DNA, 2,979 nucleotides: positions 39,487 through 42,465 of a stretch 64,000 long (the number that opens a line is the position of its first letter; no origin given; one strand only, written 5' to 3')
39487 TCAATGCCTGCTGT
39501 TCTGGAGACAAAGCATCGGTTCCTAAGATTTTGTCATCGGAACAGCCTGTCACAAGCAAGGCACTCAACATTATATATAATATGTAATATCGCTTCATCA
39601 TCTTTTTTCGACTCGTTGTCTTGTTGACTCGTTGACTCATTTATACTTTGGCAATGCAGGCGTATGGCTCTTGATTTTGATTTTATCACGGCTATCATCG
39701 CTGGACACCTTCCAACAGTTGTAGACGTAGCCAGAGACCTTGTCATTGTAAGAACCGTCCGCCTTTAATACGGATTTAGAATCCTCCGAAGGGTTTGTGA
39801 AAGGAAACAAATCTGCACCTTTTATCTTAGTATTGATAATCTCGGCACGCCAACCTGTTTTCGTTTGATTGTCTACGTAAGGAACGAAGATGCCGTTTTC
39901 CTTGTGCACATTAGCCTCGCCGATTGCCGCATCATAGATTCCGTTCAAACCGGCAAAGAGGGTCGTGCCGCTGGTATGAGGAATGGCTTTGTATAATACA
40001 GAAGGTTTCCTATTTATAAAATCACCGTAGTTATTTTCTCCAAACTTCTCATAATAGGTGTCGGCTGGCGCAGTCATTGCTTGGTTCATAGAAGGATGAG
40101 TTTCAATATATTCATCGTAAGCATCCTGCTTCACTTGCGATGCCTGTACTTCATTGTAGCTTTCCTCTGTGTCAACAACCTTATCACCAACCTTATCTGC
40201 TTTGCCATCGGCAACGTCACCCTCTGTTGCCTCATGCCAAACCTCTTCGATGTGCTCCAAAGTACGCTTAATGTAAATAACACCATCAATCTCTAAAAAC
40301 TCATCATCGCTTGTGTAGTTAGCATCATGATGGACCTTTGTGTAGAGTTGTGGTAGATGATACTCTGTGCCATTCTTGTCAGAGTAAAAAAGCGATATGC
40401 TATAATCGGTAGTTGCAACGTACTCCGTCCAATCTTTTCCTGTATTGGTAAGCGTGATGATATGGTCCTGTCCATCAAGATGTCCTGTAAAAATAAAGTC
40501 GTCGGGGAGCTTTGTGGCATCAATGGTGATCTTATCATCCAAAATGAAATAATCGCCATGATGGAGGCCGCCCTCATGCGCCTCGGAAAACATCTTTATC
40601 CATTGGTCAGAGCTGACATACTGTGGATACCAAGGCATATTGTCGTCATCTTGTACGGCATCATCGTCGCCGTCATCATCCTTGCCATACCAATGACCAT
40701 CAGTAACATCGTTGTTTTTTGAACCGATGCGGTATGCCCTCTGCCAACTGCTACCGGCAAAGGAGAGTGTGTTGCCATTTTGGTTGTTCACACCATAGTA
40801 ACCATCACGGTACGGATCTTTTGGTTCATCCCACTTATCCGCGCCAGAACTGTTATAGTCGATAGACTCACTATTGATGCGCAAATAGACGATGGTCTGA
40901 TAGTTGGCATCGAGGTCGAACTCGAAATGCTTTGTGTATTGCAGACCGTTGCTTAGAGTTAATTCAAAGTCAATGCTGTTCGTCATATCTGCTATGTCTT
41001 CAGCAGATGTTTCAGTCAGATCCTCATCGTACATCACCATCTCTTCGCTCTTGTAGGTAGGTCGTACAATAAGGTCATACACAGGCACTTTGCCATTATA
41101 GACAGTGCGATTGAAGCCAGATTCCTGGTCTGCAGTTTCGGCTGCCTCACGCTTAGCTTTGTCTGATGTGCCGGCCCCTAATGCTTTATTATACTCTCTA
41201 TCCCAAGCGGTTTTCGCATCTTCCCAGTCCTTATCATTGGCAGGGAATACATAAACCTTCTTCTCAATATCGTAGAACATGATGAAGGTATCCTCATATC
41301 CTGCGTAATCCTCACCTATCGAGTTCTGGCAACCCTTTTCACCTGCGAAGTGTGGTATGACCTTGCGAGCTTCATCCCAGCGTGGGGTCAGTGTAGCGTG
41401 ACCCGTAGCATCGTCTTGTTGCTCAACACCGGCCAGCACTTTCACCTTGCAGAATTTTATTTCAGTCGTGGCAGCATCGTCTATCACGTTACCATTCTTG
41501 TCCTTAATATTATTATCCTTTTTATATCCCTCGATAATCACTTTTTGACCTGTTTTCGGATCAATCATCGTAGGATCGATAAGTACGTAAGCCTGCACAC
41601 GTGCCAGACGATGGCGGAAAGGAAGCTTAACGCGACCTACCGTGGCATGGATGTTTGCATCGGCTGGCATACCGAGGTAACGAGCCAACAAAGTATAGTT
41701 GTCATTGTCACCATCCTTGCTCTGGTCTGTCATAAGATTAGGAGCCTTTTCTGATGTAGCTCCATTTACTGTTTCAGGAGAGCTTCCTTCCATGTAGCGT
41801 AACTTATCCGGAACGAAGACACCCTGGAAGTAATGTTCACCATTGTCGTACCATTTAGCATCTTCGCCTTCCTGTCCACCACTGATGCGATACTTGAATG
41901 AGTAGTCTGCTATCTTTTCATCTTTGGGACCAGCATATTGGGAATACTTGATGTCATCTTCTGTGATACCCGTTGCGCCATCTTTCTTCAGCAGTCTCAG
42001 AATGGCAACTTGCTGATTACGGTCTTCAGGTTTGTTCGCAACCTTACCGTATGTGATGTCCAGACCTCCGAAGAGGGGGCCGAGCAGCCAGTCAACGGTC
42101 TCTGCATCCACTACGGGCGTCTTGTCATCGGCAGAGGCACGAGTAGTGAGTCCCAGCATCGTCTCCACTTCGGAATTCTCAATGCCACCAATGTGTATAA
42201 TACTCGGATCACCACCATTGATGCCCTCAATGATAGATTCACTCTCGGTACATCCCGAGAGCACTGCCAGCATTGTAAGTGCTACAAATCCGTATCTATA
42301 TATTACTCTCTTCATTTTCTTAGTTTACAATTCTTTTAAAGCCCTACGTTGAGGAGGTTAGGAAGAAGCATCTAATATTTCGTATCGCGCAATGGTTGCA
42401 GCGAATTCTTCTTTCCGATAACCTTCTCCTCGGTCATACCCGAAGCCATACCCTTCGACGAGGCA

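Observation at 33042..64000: A super-operon of more than 31 kb holding 12 fimbrillin-family (type V pilus) lipoproteins, most 2-3 times normal size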

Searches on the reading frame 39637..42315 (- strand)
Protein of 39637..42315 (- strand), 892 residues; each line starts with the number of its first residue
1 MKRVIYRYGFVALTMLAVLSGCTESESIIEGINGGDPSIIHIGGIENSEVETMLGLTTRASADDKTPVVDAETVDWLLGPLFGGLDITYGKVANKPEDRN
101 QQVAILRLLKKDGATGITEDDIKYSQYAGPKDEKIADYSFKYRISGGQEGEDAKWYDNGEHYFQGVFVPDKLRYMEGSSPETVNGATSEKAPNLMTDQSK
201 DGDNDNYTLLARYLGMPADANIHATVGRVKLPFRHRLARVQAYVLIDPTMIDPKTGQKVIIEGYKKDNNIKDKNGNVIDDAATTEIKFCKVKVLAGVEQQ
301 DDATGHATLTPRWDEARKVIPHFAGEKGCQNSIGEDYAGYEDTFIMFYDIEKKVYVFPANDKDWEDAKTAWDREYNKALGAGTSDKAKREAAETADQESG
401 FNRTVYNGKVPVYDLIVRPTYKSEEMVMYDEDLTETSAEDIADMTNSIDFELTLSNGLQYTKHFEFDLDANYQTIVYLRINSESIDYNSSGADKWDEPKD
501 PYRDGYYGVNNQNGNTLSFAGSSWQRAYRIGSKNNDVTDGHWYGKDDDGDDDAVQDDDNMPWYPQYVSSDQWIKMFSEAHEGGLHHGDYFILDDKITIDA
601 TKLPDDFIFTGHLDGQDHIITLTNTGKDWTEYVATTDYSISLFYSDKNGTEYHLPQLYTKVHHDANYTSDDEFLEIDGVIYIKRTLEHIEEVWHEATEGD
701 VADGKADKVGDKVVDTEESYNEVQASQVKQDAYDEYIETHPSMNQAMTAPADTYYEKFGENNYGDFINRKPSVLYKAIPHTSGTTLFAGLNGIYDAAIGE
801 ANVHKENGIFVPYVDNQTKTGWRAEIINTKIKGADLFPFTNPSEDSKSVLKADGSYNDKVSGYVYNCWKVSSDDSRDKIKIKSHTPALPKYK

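Call 4: search_protein_families(library=pfam, proteins=[window:39637-42315:-], max_evalue=0.01)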
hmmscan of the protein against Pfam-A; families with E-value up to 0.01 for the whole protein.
window:39637-42315:- (892 aa): 0 families

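Call 9: search_protein_families(library=ncbifam, proteins=[window:39637-42315:-], max_evalue=0.01)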
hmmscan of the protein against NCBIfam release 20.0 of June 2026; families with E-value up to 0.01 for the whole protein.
window:39637-42315:- (892 aa): 0 families

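Call 43: find_homologous_proteins(query=window:39637-42315:-, max_evalue=0.001)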
Query window:39637-42315:- (892 aa): 774 proteins with E <= 0.001 among 8000 candidates; the best 120 are listed.
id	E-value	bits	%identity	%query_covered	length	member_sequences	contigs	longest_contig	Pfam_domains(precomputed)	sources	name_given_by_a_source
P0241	0.0e+0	2068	100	100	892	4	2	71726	-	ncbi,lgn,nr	ncbi:MAG: hypothetical protein MJZ35_00130 [Bacteroidaceae bacterium]|nr:hypothetical protein [Bacte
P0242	0.0e+0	1264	66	100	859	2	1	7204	-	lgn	-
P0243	0.0e+0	1262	66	100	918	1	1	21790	-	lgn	-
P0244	0.0e+0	1252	66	100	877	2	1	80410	-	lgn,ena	-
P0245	0.0e+0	1210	65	100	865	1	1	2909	-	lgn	-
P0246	0.0e+0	1193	64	98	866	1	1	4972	-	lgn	-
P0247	0.0e+0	1186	63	100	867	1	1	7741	-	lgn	-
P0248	0.0e+0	1173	64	99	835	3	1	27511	-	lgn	-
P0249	0.0e+0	1159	62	100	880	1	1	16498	-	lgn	-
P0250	0.0e+0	1151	62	99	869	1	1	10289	-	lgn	-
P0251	0.0e+0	1147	62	99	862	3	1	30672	-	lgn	-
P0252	0.0e+0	1135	61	99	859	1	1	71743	-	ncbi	-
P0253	0.0e+0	1131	62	99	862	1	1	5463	-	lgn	-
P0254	0.0e+0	1118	61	99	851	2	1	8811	-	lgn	-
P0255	0.0e+0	1107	60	99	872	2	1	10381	-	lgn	-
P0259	0.0e+0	1054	58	99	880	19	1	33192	-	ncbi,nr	ncbi:MAG: hypothetical protein KBT15_02315 [Bacteroidales bacterium]|nr:hypothetical protein [Candid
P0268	5.5e-295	999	57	100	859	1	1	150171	-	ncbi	-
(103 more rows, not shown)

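Call 44: find_encoding_contigs(protein=P0241, flank=10000, max_places=3)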
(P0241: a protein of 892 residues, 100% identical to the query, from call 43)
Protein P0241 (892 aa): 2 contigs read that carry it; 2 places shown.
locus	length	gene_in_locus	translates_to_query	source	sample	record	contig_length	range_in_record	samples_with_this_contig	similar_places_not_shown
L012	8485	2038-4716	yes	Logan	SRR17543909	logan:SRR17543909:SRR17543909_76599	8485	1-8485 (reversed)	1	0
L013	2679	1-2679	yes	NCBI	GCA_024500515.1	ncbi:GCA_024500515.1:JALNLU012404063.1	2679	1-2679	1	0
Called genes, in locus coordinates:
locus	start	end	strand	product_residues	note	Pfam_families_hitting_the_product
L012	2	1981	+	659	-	?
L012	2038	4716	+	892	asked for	-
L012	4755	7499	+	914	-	-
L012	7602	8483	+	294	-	?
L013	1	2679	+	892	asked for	?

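Call 60: predict_structure(alignment_id=A1)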
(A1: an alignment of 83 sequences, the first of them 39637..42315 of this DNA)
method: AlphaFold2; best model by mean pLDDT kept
length: 892 residues; sequences in the alignment: 83
mean_pLDDT: 80.3   pTM: 0.55
mean pLDDT of the five models: 80.3, 79.6, 78.9, 77.9, 77.7
residues with pLDDT >= 90: 386; 70-90: 307; 50-70: 109; < 50: 90
segments of 3 or more residues with pLDDT < 50: 1-4, 17-35, 43-66, 225-228, 500-505, 507-524, 537-542, 544-546, 555-557
pLDDT, mean of each block of 10 residues (from residue 1): 50 52 31 47 37 27 47 74 82 77 86 89 73 74 83 72 82 91 93 95 87 75 53 80 93 89 76 74 94 95 78 96 93 88 95 93 95 97 95 96 93 94 80 87 92 93 88 89 79 60 44 30 60 52 49 51 75 94 90 94 93 95 93 90 90 95 87 86 86 74 81 74 89 94 93 94 93 91 93 84 75 88 95 91 74 90 97 86 88 51
secondary structure, 60 per line:
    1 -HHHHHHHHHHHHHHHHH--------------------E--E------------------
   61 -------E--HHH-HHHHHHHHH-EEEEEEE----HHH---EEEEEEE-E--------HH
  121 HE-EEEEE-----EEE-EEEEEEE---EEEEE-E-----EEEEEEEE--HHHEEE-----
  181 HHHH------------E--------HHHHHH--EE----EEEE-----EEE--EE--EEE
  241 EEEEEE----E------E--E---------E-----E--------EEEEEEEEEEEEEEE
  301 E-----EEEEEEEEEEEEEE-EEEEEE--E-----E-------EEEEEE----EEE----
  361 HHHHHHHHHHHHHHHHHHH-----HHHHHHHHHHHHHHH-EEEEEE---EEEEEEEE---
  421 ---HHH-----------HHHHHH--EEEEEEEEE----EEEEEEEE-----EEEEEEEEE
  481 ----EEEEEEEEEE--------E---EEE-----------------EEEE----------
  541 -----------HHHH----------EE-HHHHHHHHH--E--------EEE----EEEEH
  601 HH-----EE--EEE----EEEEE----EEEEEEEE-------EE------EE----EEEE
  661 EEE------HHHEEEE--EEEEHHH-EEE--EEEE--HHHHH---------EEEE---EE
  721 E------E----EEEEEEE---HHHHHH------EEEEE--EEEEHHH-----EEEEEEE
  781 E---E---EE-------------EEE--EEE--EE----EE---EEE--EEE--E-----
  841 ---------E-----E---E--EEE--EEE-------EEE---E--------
elements in order (helices of 4 or more, strands of 3 or more residues): H2-18 H75-83 E85-91 E102-108 E124-128 E134-136 E138-144 E148-152 E160-167 E173-175 H181-184 H206-211 E220-223 E229-231 E238-246 E286-301 E307-320 E322-327 E344-349 E354-356 H361-379 H385-399 E401-406 E410-417 H438-443 E446-454 E459-466 E472-480 E485-494 E507-509 E527-530 H552-555 H569-577 E589-591 E596-599 E612-614 E619-623 E628-635 E657-663 E673-676 E679-682 E687-689 E692-695 H698-702 E712-715 E719-721 E733-739 H743-748 E755-759 E762-765 E774-781 E804-806 E809-811 E825-827 E830-832 E863-865 E868-870 E878-880

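Call 63: fold_search(model_id=the predicted structure, library=pdb)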
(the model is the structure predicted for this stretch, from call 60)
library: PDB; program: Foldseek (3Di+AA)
matches with E <= 10: 236; with E <= 0.001: 3
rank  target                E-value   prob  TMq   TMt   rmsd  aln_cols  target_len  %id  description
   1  4h40_B                2.2e-04  0.99  0.15  0.34  12.7       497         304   10  Crystal structure of a putative cell adhesion protein (BF2867) from Bacteroides fragilis NCTC 9343 at 2.57 A resolutio (released 2012-10-03)
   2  4k4k_A                2.4e-04  0.99  0.14  0.38  15.8       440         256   10  Crystal structure of a putative cell adhesion protein (BACUNI_00621) from Bacteroides uniformis ATCC 8492 at 1.67 A re (released 2013-05-01)
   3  4k4k_B                2.4e-04  0.98  0.13  0.36  18.3       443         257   10  Crystal structure of a putative cell adhesion protein (BACUNI_00621) from Bacteroides uniformis ATCC 8492 at 1.67 A re (released 2013-05-01)
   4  5nf4_A                1.8e-03  0.99  0.17  0.43  10.0       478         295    7  The tip fimbrial protein Mfa3 from Porphyromonas gingivalis with C-terminal truncation. (released 2018-02-07)
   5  4gpv_A                2.4e-03  0.66  0.13  0.28  16.1       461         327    9  Crystal structure of a putative cell adhesion protein (BACEGG_00536) from Bacteroides eggerthii DSM 20697 at 1.67 A re (released 2012-09-19)
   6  3ufi                  3.8e-03  0.96  0.15  0.40  15.1       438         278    9  Crystal structure of a putative cell adhesion protein (BACOVA_04980) from Bacteroides ovatus ATCC 8483 at 2.18 A resolut (released 2011-12-14)
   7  4gpv_B                3.8e-03  0.66  0.13  0.29  15.2       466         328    9  Crystal structure of a putative cell adhesion protein (BACEGG_00536) from Bacteroides eggerthii DSM 20697 at 1.67 A re (released 2012-09-19)
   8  3sy6_B                6.9e-03  0.80  0.14  0.37  14.0       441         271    8  Crystal structure of a fimbrial protein BF1861 [Bacteroides fragilis NCTC 9343] (BF1861) from Bacteroides fragilis NCT (released 2011-08-24)
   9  3sy6_A                8.2e-03  0.75  0.14  0.35  14.0       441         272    8  Crystal structure of a fimbrial protein BF1861 [Bacteroides fragilis NCTC 9343] (BF1861) from Bacteroides fragilis NCT (released 2011-08-24)
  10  4jg5                  9.1e-03  0.69  0.16  0.34  12.9       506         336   10  Crystal structure of a putative cell adhesion protein (BDI_3519) from Parabacteroides distasonis ATCC 8503 at 2.34 A res (released 2013-03-20)
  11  3up6_A                1.7e-02  0.47  0.14  0.30  19.9       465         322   10  Crystal structure of a putative cell adhesion protein (BACOVA_04078) from Bacteroides ovatus ATCC 8483 at 2.80 A resol (released 2011-12-21)
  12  4rdb                  3.3e-02  0.44  0.14  0.32  14.7       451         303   10  Crystal structure of an immunoreactive 32 kDa antigen PG49 (PG_0181) from Porphyromonas gingivalis W83 at 1.45 A resolut (released 2014-12-03)
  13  3up6_B                3.6e-02  0.33  0.15  0.32  16.3       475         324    9  Crystal structure of a putative cell adhesion protein (BACOVA_04078) from Bacteroides ovatus ATCC 8483 at 2.80 A resol (released 2011-12-21)
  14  5dhm_D                5.7e-02  0.41  0.15  0.37  11.2       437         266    8  Crystal structure of the fimbrial protein Mfa4 from Porphyromonas gingivalis (released 2016-04-06)
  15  3t2l                  6.3e-02  0.47  0.14  0.35  16.9       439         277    8  Crystal structure of a Putative cell adhesion protein (BF1858) from Bacteroides fragilis NCTC 9343 at 2.33 A resolution (released 2011-08-10)
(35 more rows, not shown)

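Call 75: find_encoding_contigs(protein=P0268, flank=10000, max_places=1)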
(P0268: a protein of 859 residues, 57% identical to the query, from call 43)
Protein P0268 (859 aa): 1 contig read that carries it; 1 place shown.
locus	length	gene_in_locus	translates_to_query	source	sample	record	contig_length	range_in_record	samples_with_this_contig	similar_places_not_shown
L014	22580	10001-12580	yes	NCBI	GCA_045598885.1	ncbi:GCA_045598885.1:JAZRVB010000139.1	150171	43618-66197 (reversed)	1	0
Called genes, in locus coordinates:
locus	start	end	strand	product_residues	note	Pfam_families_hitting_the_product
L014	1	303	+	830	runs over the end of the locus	PF13149:Mfa_like_1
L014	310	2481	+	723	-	PF13149:Mfa_like_1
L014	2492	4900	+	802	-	PF13149:Mfa_like_1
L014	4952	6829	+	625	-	PF13149:Mfa_like_1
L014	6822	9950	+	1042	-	-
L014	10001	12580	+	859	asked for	-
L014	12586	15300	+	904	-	-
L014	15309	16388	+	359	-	PF13149:Mfa_like_1 (weak)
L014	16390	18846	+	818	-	PF13149:Mfa_like_1 (weak)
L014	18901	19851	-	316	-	PF00892:EamA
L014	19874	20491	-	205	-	-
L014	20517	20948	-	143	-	PF02657:SufE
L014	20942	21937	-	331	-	PF04389:Peptidase_M28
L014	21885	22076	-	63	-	-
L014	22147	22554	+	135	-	PF04246:RseC_MucC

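Call 102: list_cluster_members(proteins=[P0241, P0052, P0259, P0047])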
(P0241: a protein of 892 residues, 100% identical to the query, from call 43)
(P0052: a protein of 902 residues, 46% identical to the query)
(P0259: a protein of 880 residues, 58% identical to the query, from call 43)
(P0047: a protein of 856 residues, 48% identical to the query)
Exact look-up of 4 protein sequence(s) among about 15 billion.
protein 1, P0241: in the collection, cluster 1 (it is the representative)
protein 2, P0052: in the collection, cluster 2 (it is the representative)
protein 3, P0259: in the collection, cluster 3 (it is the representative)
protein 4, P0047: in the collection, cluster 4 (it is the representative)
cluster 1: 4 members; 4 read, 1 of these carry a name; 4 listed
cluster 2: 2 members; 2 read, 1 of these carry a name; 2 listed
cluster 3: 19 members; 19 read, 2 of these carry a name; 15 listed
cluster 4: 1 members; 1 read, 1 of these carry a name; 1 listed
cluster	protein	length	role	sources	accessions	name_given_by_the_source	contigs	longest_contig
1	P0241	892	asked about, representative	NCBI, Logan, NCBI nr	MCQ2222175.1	MAG: hypothetical protein MJZ35_00130 [Bacteroidaceae bacterium] | hypothetical protein [Bacteroidaceae bacterium]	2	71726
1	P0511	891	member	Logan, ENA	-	-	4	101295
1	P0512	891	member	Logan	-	-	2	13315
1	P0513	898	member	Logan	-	-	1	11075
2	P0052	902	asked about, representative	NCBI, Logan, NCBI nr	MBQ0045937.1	MAG: hypothetical protein KBT33_00295 [Prevotellaceae bacterium] | hypothetical protein [Candidatus Minthosoma equi]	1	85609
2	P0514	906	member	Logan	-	-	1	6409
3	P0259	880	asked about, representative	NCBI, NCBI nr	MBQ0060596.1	MAG: hypothetical protein KBT15_02315 [Bacteroidales bacterium] | hypothetical protein [Candidatus Minthousia equi]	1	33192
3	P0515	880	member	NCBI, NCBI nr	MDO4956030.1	MAG: hypothetical protein Q4E60_03300 [Bacteroidales bacterium] | hypothetical protein [Bacteroidales bacterium]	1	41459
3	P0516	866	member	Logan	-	-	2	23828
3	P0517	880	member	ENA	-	-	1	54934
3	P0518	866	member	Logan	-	-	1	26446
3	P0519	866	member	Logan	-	-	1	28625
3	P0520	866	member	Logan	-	-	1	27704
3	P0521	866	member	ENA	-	-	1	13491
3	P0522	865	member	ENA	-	-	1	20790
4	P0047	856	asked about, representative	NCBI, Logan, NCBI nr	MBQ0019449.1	MAG: hypothetical protein KBT39_02900 [Bacteroidales bacterium] | hypothetical protein [Bacteroidales bacterium]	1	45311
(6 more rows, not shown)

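Call 111: search_protein_families(library=pfam, proteins=[window:39637-42315:-], max_evalue=5)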
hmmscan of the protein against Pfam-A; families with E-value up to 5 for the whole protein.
window:39637-42315:- (892 aa): 3 families
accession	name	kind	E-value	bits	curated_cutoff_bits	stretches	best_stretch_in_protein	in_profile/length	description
PF23766.1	Matrix_Pneumo_C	-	0.19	12.1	27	1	252-287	16-51/117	Pneumovirus matrix protein C-terminal domain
PF18411.6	Annexin_2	-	0.25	12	25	1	701-761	4-61/93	Annexin-like domain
PF18341.7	PSA_CBD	-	1.7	9.1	27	1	150-176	30-56/60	PSA endolysin C-terminal cell wall binding domain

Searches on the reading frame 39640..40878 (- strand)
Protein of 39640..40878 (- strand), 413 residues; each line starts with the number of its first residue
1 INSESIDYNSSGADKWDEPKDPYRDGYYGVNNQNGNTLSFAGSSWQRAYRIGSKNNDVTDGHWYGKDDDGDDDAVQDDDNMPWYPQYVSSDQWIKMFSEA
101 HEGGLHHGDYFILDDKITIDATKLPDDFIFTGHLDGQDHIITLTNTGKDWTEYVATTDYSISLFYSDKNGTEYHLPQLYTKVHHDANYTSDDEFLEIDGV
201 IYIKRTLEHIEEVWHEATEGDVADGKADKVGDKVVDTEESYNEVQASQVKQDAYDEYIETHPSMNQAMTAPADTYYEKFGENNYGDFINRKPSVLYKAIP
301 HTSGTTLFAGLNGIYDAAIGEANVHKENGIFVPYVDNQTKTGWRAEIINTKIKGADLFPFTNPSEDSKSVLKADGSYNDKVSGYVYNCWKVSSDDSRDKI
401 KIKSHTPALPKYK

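Call 38: search_protein_families(library=pfam, proteins=[window:39640-40878:-], max_evalue=5)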
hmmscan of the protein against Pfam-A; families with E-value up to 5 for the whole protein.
window:39640-40878:- (413 aa): 1 family
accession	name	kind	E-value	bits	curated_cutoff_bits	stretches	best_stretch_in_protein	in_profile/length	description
PF18411.6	Annexin_2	-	0.18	12.5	25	1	222-282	4-61/93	Annexin-like domain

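Call 39: search_protein_families(library=ncbifam, proteins=[window:39640-40878:-], max_evalue=10)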
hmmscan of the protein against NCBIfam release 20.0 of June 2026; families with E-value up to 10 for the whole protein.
window:39640-40878:- (413 aa): 0 families
